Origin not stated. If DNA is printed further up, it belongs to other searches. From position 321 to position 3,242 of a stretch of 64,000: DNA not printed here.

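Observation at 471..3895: Self-contained lipid re-acylation module: alpha/beta hydrolase ATGA-coupled to an acyl-AMP ligase–ACP–PlsC triple fusion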

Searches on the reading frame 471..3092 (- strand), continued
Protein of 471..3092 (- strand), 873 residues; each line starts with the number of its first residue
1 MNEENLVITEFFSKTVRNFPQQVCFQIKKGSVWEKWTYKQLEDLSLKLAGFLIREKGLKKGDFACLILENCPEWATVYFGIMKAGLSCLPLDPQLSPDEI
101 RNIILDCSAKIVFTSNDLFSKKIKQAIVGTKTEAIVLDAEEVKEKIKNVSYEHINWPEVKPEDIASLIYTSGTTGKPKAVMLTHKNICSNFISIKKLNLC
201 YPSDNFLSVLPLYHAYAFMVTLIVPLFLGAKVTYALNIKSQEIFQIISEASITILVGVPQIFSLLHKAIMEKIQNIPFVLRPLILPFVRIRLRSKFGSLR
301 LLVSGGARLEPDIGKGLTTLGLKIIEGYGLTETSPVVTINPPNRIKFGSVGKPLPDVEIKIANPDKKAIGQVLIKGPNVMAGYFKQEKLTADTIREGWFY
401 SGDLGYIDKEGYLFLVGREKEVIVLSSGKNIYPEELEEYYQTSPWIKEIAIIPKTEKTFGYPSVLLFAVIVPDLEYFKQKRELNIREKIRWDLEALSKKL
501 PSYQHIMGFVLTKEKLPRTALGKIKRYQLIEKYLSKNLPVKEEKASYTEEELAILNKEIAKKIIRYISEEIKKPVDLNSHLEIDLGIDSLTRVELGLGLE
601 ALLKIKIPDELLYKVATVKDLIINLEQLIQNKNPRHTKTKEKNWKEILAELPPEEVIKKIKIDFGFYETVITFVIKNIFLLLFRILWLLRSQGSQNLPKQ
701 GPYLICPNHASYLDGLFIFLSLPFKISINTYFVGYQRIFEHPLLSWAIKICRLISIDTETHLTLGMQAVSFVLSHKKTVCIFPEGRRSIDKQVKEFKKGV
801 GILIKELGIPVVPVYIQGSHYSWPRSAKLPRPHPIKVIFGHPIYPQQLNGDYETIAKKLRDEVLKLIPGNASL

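Call 27: search_protein_families(library=pfam, proteins=[L083:3930-5162:+, L086:4751-6004:+, L005:5753-6961:+], max_evalue=0.01)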
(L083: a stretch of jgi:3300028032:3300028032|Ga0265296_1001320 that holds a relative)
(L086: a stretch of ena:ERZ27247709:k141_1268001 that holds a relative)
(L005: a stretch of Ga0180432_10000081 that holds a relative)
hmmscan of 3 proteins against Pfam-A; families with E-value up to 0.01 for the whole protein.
L083:3930-5162:+ (410 aa): 3 families
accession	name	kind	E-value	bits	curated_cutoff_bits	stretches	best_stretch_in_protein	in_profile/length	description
PF07690.21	MFS_1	-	2.6e-42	145.4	33.4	2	33-363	22-347/347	Major Facilitator Superfamily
PF11700.14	ATG22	-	6.5e-21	75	24.1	2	138-400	193-470/482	Vacuole effluxer Atg22 like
PF12832.13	MFS_1_like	-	4.6e-10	39.5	25.2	1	54-369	41-361/373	MFS_1 like family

L086:4751-6004:+ (417 aa): 4 families
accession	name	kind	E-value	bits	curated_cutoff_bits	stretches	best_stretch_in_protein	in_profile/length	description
PF07690.21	MFS_1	-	9.7e-44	150.1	33.4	2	28-370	11-347/347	Major Facilitator Superfamily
PF11700.14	ATG22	-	3.4e-24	85.8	24.1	1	50-415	72-478/482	Vacuole effluxer Atg22 like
PF12832.13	MFS_1_like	-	4.6e-08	33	25.2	1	57-376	42-361/373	MFS_1 like family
PF00083.30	Sugar_tr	-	1e-06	28.4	22.3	1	270-411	52-193/452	Sugar (and other) transporter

L005:5753-6961:+ (403 aa): 3 families
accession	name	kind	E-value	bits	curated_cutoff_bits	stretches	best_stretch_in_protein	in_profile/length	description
PF07690.21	MFS_1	-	1.1e-25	90.8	33.4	2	18-268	8-250/347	Major Facilitator Superfamily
PF11700.14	ATG22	-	9.3e-25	87.7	24.1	2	129-401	191-478/482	Vacuole effluxer Atg22 like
PF12832.13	MFS_1_like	-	3.3e-07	30.1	25.2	1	50-350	44-348/373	MFS_1 like family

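Call 35: search_protein_families(library=pfam, proteins=[L009:5297-9652:+, L010:5234-9763:+, L011:774-4373:+, L008:68-3019:+, L019:857-3520:+, L019:3517-4974:+, L019:4971-6998:+, L012:5703-6959:+, L016:5425-6669:+, L005:4641-5744:+], max_evalue=0.0001)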
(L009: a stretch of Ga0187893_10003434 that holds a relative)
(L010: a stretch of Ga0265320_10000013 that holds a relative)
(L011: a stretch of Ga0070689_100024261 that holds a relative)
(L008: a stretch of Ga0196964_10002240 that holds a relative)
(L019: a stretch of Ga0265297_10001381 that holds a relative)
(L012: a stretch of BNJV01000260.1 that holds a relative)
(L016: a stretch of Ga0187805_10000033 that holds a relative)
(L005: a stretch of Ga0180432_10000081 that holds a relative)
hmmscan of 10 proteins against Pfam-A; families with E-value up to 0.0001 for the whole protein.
L009:5297-9652:+ (1451 aa): 7 families
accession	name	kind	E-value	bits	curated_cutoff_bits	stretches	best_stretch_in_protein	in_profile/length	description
PF00501.34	AMP-binding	-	7.9e-75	252.5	29.9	1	571-957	1-384/384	AMP-binding enzyme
PF07993.18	NAD_binding_4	-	1.5e-66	224.6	20.1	1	58-365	1-258/258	Male sterility protein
PF01553.26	Acyltransferase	-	2.1e-22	79.8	23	1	1261-1389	1-131/132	Acyltransferase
PF03015.24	Sterile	-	1.1e-10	42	35.4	1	463-535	20-91/93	Male sterility protein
PF00550.31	PP-binding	-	1e-07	32.5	20.8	1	1138-1202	2-65/67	Phosphopantetheine attachment site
PF01370.27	Epimerase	-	8.8e-07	29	20.9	1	57-229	2-142/240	NAD dependent epimerase/dehydratase family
PF13193.12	AMP-binding_C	-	7.5e-05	24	24.5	0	1008-1092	1-74/76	AMP-binding enzyme C-terminal domain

L010:5234-9763:+ (1509 aa): 9 families
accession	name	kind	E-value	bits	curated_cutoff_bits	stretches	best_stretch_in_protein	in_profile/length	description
PF00501.34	AMP-binding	-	1.7e-76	258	29.9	1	598-989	7-384/384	AMP-binding enzyme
PF07993.18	NAD_binding_4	-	1.4e-51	175.5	20.1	1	45-380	3-256/258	Male sterility protein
PF01553.26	Acyltransferase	-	3.8e-19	69.3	23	1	1281-1408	3-131/132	Acyltransferase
PF03015.24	Sterile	-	7.1e-09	36.2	35.4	1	491-568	18-91/93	Male sterility protein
PF00550.31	PP-binding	-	1.2e-07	32.4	20.8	1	1159-1221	2-64/67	Phosphopantetheine attachment site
PF13193.12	AMP-binding_C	-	3.7e-07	31.4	24.5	1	1040-1124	1-76/76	AMP-binding enzyme C-terminal domain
PF23562.2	AMP-binding_C_3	-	9.9e-07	29.6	20.8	1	1026-1132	2-110/124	AMP-binding enzyme C-terminal domain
PF01370.27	Epimerase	-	9.4e-06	25.6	20.9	1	41-205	1-130/240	NAD dependent epimerase/dehydratase family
PF01073.25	3Beta_HSD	-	7.3e-05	22.4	22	0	133-213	59-143/280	3-beta hydroxysteroid dehydrogenase/isomerase family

L011:774-4373:+ (1199 aa): 8 families
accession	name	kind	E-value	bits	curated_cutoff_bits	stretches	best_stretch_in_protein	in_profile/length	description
PF01370.27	Epimerase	-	7.8e-27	94.7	20.9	1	862-1091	1-240/240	NAD dependent epimerase/dehydratase family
PF01073.25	3Beta_HSD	-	3.9e-21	75.7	22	1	863-1043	1-191/280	3-beta hydroxysteroid dehydrogenase/isomerase family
PF13460.12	NAD_binding_10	-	3.3e-13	50.4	27.2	1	866-1014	1-130/184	NAD(P)H-binding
PF16363.11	GDP_Man_Dehyd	-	2.6e-12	47.3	27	1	863-1016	1-165/332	GDP-mannose 4,6 dehydratase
PF07993.18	NAD_binding_4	-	3e-09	36.8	20.1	1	864-1035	1-209/258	Male sterility protein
PF05368.20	NmrA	-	1e-07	32.3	27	1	861-977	4-110/298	NmrA-like family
PF08659.16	KR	-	4.8e-06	27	22.6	1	860-978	1-140/180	KR domain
PF02719.21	Polysacc_synt_2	-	8.5e-06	25.6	20.2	1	863-976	2-130/293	Polysaccharide biosynthesis protein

L008:68-3019:+ (983 aa): 4 families
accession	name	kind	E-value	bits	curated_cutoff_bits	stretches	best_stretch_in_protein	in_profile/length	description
PF00501.34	AMP-binding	-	1.1e-72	245.4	29.9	1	111-486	20-384/384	AMP-binding enzyme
PF01553.26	Acyltransferase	-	5.1e-27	94.7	23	1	789-917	2-131/132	Acyltransferase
PF13193.12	AMP-binding_C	-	5.7e-07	30.8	24.5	1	537-613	1-74/76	AMP-binding enzyme C-terminal domain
PF03015.24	Sterile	-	2.4e-06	28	35.4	1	2-40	55-92/93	Male sterility protein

L019:857-3520:+ (887 aa): 1 family
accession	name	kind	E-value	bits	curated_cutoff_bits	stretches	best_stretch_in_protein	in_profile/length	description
PF04138.20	GtrA_DPMS_TM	-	1.6e-12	48.1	26.1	1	9-121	1-117/117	GtrA/DPMS, transmembrane domain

L019:3517-4974:+ (485 aa): 2 families
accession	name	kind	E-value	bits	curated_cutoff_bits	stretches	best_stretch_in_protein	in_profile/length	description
PF01553.26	Acyltransferase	-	3.1e-17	63.1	23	1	290-422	2-131/132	Acyltransferase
PF00550.31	PP-binding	-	6.3e-05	23.6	20.8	0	158-217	4-63/67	Phosphopantetheine attachment site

L019:4971-6998:+ (675 aa): 12 families
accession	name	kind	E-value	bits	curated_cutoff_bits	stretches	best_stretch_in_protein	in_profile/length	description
PF13439.12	Glyco_transf_4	-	2.4e-34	119.2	28.5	1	14-181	1-169/170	Glycosyltransferase Family 4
PF00534.26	Glycos_transf_1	-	1.6e-33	116.1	26.4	1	188-356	2-170/172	Glycosyl transferases group 1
PF13692.12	Glyco_trans_1_4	-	1.1e-29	103.9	27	1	203-341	3-140/142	Glycosyl transferases group 1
PF00561.26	Abhydrolase_1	-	6.1e-20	72.4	25.8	1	458-572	2-120/245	alpha/beta hydrolase fold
PF13579.12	Glyco_trans_4_4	-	1.7e-15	58.1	29.7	1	15-177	1-158/158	Glycosyl transferase 4-like domain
PF12146.15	Hydrolase_4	-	7.7e-15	55.3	27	1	457-561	5-113/239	Serine aminopeptidase, S33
PF12697.13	Abhydrolase_6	-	6.7e-14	53.5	26.3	1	459-569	1-106/217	Alpha/beta hydrolase family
PF20434.5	BD-FAE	-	3.9e-07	30.2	26.8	1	456-636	13-214/215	BD-FAE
PF03959.19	FSH1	-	4.1e-07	30.3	21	1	493-651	70-199/211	Serine hydrolase (FSH1)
PF13477.12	Glyco_trans_4_2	-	4.1e-05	24.2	23.4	0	27-142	19-129/139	Glycosyl transferase 4-like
PF01738.24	DLH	-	5.3e-05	23.3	21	0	509-637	78-169/217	Dienelactone hydrolase family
PF20706.3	GT4-conflict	-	7.7e-05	22.3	26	0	198-324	197-324/385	Family 4 Glycosyltransferase in conflict systems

L012:5703-6959:+ (418 aa): 2 families
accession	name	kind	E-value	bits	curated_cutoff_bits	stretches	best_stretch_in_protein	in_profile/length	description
PF01385.25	OrfB_IS605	-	1.3e-29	103.3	30.5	1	177-289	1-114/120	Probable transposase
PF07282.18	Cas12f1-like_TNB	-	2e-08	34.7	26.3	1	313-391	1-60/60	Cas12f1-like, TNB domain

L016:5425-6669:+ (414 aa): 1 family
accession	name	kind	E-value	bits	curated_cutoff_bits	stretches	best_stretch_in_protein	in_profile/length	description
PF00871.23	Acetate_kinase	-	1e-127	426.5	22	1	3-401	2-392/392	Acetokinase family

L005:4641-5744:+ (367 aa): 3 families
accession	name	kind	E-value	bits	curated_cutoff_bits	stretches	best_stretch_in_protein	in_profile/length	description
PF00465.25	Fe-ADH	-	7.7e-37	126.9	31.3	1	13-176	2-168/168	Iron-containing alcohol dehydrogenase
PF25137.1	ADH_Fe_C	-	1.9e-27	96.6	27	1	189-363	3-190/194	Fe-containing alcohol dehydrogenase family, C-terminal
PF13685.12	Fe-ADH_2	-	1.5e-07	32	28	0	34-111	20-98/149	Iron-containing alcohol dehydrogenase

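Call 36: find_encoding_contigs(protein=P0018, flank=4000, max_places=1)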
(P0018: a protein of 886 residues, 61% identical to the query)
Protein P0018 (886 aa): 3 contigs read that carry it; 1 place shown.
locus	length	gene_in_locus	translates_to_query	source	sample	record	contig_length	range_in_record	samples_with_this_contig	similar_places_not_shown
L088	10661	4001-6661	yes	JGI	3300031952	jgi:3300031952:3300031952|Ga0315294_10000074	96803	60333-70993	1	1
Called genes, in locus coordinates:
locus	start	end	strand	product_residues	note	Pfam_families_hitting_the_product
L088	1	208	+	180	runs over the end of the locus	PF12705:PDDEXK_1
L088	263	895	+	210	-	PF00849:PseudoU_synth_2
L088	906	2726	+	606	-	PF16244:DUF4901 (faint)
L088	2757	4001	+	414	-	PF07690:MFS_1, PF11700:ATG22, PF00083:Sugar_tr (weak), PF07690:MFS_1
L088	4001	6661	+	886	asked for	PF00501:AMP-binding, PF23562:AMP-binding_C_3 (weak), PF00550:PP-binding (weak), PF01553:Acyltransferase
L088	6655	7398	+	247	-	PF02673:BacA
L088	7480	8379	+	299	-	PF00294:PfkB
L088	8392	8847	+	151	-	PF09424:YqeY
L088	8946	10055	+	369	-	PF17179:Fer4_22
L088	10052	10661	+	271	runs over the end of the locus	PF00175:NAD_binding_1, PF10418:DHODB_Fe-S_bind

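Call 37: find_encoding_contigs(protein=P0044, flank=4000, max_places=1)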
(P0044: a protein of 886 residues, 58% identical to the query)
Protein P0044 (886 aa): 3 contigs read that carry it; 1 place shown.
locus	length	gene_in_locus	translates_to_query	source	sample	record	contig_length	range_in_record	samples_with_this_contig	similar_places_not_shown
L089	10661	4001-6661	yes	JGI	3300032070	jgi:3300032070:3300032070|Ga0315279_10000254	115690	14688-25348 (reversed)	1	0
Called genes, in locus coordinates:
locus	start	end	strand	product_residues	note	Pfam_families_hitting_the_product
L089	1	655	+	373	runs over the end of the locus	PF03054:tRNA_Me_trans, PF20259:tRNA_Me_trans_M, PF20258:tRNA_Me_trans_C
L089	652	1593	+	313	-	PF02445:NadA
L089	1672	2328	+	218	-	PF00849:PseudoU_synth_2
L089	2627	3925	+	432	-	PF07690:MFS_1, PF11700:ATG22, PF07690:MFS_1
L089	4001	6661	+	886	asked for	PF00501:AMP-binding, PF00550:PP-binding (weak), PF01553:Acyltransferase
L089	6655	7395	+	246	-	PF02673:BacA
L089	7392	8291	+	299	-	PF00294:PfkB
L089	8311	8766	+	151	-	PF09424:YqeY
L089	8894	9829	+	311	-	PF01916:DS (faint)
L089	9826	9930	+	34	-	-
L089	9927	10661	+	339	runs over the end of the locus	PF00294:PfkB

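Call 38: find_encoding_contigs(protein=P0065, flank=4000, max_places=1)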
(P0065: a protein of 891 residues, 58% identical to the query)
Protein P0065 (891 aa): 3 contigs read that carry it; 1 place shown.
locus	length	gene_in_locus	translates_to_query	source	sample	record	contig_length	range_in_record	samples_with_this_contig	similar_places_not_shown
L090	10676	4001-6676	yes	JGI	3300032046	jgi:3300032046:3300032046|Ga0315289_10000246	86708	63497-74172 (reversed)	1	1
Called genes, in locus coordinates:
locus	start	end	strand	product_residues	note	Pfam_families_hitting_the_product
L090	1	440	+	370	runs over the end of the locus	PF02540:NAD_synthase (faint), PF03054:tRNA_Me_trans, PF20259:tRNA_Me_trans_M, PF20258:tRNA_Me_trans_C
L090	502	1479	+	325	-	PF02445:NadA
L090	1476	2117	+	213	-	PF12705:PDDEXK_1 (weak)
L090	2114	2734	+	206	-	PF00849:PseudoU_synth_2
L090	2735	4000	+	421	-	PF07690:MFS_1, PF12832:MFS_1_like (weak), PF11700:ATG22, PF07690:MFS_1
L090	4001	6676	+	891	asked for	PF00501:AMP-binding, PF23562:AMP-binding_C_3 (weak), PF00550:PP-binding (weak), PF01553:Acyltransferase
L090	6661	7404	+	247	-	PF02673:BacA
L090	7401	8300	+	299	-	PF00294:PfkB, PF08543:Phos_pyr_kin (weak)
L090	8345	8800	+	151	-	PF09424:YqeY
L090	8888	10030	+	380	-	PF17179:Fer4_22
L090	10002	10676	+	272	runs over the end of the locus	PF00970:FAD_binding_6 (weak), PF00175:NAD_binding_1, PF10418:DHODB_Fe-S_bind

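Call 39: find_encoding_contigs(protein=P0108, flank=4000, max_places=1)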
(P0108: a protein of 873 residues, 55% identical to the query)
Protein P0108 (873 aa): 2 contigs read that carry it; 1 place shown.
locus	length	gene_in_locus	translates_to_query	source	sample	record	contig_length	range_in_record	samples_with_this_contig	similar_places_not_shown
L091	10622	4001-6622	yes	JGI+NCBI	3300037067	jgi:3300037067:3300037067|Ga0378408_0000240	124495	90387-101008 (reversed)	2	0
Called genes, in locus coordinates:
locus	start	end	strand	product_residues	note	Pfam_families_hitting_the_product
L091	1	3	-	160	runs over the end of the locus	PF01797:Y1_Tnp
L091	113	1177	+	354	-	PF03054:tRNA_Me_trans, PF20259:tRNA_Me_trans_M, PF20258:tRNA_Me_trans_C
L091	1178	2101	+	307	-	PF02445:NadA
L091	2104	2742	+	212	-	PF00849:PseudoU_synth_2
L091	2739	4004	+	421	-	PF07690:MFS_1, PF12832:MFS_1_like (weak), PF11700:ATG22, PF07690:MFS_1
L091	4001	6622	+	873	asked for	PF00501:AMP-binding, PF00550:PP-binding (weak), PF01553:Acyltransferase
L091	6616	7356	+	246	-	PF02673:BacA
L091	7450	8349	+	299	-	PF00294:PfkB, PF08543:Phos_pyr_kin (weak)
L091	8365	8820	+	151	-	PF09424:YqeY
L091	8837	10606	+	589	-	PF13429:TPR_15 (weak), PF00515:TPR_1 (weak), PF13432:TPR_16, PF14559:TPR_19, PF13432:TPR_16, PF13432:TPR_16, PF13414:TPR_11, PF13414:TPR_11, +21 more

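Call 40: find_encoding_contigs(protein=P0092, flank=4000, max_places=1)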
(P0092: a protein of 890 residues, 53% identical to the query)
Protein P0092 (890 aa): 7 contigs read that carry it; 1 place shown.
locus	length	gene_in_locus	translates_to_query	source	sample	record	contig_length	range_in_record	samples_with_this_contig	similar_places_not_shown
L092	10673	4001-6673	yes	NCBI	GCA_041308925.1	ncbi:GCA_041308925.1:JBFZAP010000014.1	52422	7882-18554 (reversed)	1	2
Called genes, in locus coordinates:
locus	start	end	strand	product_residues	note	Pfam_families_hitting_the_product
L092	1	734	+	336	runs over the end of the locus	PF01075:Glyco_transf_9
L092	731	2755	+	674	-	PF01075:Glyco_transf_9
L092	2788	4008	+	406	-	PF07690:MFS_1, PF11700:ATG22, PF07690:MFS_1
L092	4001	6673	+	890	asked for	PF00501:AMP-binding, PF00550:PP-binding, PF01553:Acyltransferase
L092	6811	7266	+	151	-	PF00359:PTS_EIIA_2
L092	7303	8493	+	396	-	-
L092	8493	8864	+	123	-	PF07610:DUF1573, PF22544:HYDIN_VesB_CFA65-like_Ig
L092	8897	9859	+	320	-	PF01435:Peptidase_M48, PF13202:EF-hand_5 (faint)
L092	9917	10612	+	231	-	PF06971:Put_DNA-bind_N, PF02629:CoA_binding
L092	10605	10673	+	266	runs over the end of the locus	PF10418:DHODB_Fe-S_bind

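Call 48: find_encoding_contigs(protein=P0019, flank=5000, max_places=1)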
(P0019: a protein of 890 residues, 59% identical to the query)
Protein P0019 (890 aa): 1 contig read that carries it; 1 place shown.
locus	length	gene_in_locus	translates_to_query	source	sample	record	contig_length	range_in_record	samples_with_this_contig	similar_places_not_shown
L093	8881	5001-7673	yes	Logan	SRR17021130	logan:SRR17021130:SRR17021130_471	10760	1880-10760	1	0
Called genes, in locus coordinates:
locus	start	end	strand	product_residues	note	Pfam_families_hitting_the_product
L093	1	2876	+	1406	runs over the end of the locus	PF01869:BcrAD_BadFG, PF02782:FGGY_C (faint), PF01869:BcrAD_BadFG, PF09989:DUF2229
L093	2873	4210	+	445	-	PF07690:MFS_1, PF11700:ATG22, PF12832:MFS_1_like (weak), PF07690:MFS_1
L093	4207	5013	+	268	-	PF05448:AXE1 (faint), PF06342:DUF1057 (weak), PF12146:Hydrolase_4, PF20434:BD-FAE (faint), PF00561:Abhydrolase_1, PF00326:Peptidase_S9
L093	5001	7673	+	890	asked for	PF00501:AMP-binding, PF00550:PP-binding (weak), PF01553:Acyltransferase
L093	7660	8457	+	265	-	PF11306:DUF3108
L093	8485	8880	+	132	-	?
